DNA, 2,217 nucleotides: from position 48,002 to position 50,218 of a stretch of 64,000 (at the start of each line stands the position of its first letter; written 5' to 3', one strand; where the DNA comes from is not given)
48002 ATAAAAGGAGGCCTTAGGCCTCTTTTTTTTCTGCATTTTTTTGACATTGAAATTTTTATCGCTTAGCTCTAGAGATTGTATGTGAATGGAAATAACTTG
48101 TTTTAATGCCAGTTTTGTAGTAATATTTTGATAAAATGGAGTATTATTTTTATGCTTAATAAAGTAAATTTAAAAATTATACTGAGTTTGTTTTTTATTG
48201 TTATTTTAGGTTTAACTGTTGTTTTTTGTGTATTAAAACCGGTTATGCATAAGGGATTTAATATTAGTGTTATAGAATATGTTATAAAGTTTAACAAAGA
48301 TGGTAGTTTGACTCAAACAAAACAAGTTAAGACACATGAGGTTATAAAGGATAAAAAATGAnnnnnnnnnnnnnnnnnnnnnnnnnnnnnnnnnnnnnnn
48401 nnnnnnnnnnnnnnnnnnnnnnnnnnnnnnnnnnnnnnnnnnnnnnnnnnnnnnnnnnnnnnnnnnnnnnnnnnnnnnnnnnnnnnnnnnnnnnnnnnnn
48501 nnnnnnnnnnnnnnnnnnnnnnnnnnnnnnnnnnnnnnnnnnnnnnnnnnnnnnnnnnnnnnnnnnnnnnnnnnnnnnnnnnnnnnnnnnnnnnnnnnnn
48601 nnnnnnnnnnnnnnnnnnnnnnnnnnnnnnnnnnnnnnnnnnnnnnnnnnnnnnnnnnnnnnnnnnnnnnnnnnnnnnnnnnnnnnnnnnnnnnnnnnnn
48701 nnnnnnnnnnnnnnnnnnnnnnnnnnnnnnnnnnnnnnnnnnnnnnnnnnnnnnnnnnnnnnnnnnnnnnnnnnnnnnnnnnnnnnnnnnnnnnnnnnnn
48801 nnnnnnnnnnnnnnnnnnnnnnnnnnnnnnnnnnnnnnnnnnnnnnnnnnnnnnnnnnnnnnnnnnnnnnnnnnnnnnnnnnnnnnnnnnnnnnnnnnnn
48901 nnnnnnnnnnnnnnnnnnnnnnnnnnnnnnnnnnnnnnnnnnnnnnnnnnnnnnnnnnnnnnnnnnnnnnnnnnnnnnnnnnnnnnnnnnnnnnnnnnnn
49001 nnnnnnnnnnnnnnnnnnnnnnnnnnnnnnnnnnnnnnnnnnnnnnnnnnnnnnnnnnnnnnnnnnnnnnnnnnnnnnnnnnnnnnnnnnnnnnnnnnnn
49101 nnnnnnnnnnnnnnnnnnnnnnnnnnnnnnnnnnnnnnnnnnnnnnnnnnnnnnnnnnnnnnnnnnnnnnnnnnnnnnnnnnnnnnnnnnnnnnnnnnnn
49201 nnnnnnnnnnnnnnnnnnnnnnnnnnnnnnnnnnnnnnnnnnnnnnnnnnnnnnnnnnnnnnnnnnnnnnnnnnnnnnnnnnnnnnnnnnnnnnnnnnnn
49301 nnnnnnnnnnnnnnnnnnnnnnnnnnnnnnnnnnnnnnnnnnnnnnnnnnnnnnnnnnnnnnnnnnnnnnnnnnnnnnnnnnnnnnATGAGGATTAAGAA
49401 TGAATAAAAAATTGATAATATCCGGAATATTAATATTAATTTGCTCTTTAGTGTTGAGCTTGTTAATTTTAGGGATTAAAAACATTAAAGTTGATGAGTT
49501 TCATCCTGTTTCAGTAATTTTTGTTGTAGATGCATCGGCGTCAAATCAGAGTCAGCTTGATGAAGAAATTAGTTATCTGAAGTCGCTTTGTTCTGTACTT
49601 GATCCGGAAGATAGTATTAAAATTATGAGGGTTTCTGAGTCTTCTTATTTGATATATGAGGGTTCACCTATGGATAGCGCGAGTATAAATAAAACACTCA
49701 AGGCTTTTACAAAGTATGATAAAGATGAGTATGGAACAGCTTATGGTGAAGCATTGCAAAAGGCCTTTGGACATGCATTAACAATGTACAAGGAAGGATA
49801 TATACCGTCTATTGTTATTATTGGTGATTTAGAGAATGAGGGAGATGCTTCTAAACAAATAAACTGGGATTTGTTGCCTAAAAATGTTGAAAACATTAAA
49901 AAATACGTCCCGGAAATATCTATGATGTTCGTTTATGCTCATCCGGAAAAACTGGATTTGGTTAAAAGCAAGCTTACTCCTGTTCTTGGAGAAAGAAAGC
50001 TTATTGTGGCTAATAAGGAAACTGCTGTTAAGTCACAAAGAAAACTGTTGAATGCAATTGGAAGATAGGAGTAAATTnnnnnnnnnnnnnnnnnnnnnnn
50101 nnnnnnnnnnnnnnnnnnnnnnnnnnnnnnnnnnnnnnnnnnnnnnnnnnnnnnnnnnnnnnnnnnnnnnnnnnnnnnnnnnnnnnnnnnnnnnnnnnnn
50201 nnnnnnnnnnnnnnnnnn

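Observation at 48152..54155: Six-gene operon plus a convergent vWA gene combining vWA, FHA-like, TonB-C-like and Gly-zipper modules, matching no named system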

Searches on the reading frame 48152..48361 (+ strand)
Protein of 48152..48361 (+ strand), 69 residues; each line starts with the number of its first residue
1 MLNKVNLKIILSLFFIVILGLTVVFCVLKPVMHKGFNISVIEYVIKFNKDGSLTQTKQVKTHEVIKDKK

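Call 3: search_protein_families(library=pfam, proteins=[window:48152-48361:+], max_evalue=1)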
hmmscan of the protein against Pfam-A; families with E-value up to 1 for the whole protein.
window:48152-48361:+ (69 aa): 0 families

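Call 4: search_protein_families(library=ncbifam, proteins=[window:48152-48361:+], max_evalue=1)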
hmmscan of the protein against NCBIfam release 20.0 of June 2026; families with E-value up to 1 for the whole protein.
window:48152-48361:+ (69 aa): 0 families

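Call 14: search_protein_families(library=padloc, proteins=[window:48152-48361:+], max_evalue=1)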
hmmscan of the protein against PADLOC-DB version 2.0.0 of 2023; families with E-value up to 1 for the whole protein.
window:48152-48361:+ (69 aa): 0 families

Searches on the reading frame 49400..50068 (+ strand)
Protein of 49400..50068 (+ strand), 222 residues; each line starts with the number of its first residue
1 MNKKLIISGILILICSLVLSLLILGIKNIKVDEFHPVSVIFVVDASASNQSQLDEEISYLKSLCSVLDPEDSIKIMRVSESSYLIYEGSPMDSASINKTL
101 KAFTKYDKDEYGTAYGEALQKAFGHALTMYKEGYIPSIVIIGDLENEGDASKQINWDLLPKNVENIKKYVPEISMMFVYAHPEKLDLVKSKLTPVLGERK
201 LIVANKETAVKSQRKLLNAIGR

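Call 3: search_protein_families(library=pfam, proteins=[window:49400-50068:+], max_evalue=1)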
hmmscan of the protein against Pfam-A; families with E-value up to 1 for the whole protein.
window:49400-50068:+ (222 aa): 6 families
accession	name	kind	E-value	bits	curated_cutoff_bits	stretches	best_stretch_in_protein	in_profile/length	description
PF13519.12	VWA_2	-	3.3e-06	28.1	27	1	39-143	1-105/107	von Willebrand factor type A domain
PF13768.12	VWA_3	-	7.2e-05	23.3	27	1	39-156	3-121/155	von Willebrand factor type A domain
PF00092.34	VWA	-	0.00041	21.1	23.8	1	39-149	2-119/174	von Willebrand factor type A domain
PF20782.3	TssR_VWA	-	0.019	14.5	25.7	1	34-143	45-164/304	TssR protein VWA domain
PF02607.22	B12-binding_2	-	0.03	14.9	23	1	99-149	5-53/74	B12 binding domain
PF12698.13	ABC2_membrane_3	-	0.2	11.2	31.6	1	10-161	4-153/347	ABC-2 family transporter protein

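Call 4: search_protein_families(library=ncbifam, proteins=[window:49400-50068:+], max_evalue=1)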
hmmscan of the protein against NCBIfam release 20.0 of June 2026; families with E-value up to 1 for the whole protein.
window:49400-50068:+ (222 aa): 4 families
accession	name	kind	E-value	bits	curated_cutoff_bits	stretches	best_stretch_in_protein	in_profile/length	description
TIGR03788.1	marine_srt_targ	equivalog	0.001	17.6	551.65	1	36-154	271-391/629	marine proteobacterial sortase target protein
TIGR03436.1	acidobact_VWFA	subfamily_domain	0.021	14.3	81.25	1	35-104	65-134/324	VWA domain-containing protein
NF010600.0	PRK13995.1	equivalog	0.056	13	311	1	2-46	9-53/210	K(+)-transporting ATPase subunit C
NF011697.0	PRK15117.1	equivalog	0.099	12.4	195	1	100-132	82-114/211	phospholipid-binding protein MlaC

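Call 14: search_protein_families(library=padloc, proteins=[window:49400-50068:+], max_evalue=1)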
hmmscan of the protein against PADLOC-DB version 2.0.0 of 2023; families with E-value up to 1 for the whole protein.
window:49400-50068:+ (222 aa): 1 family
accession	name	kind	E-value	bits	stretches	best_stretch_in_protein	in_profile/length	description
PDLC01194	Cas11d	-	0.01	14.3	1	29-138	71-174/202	CAS-I-D; effector_SS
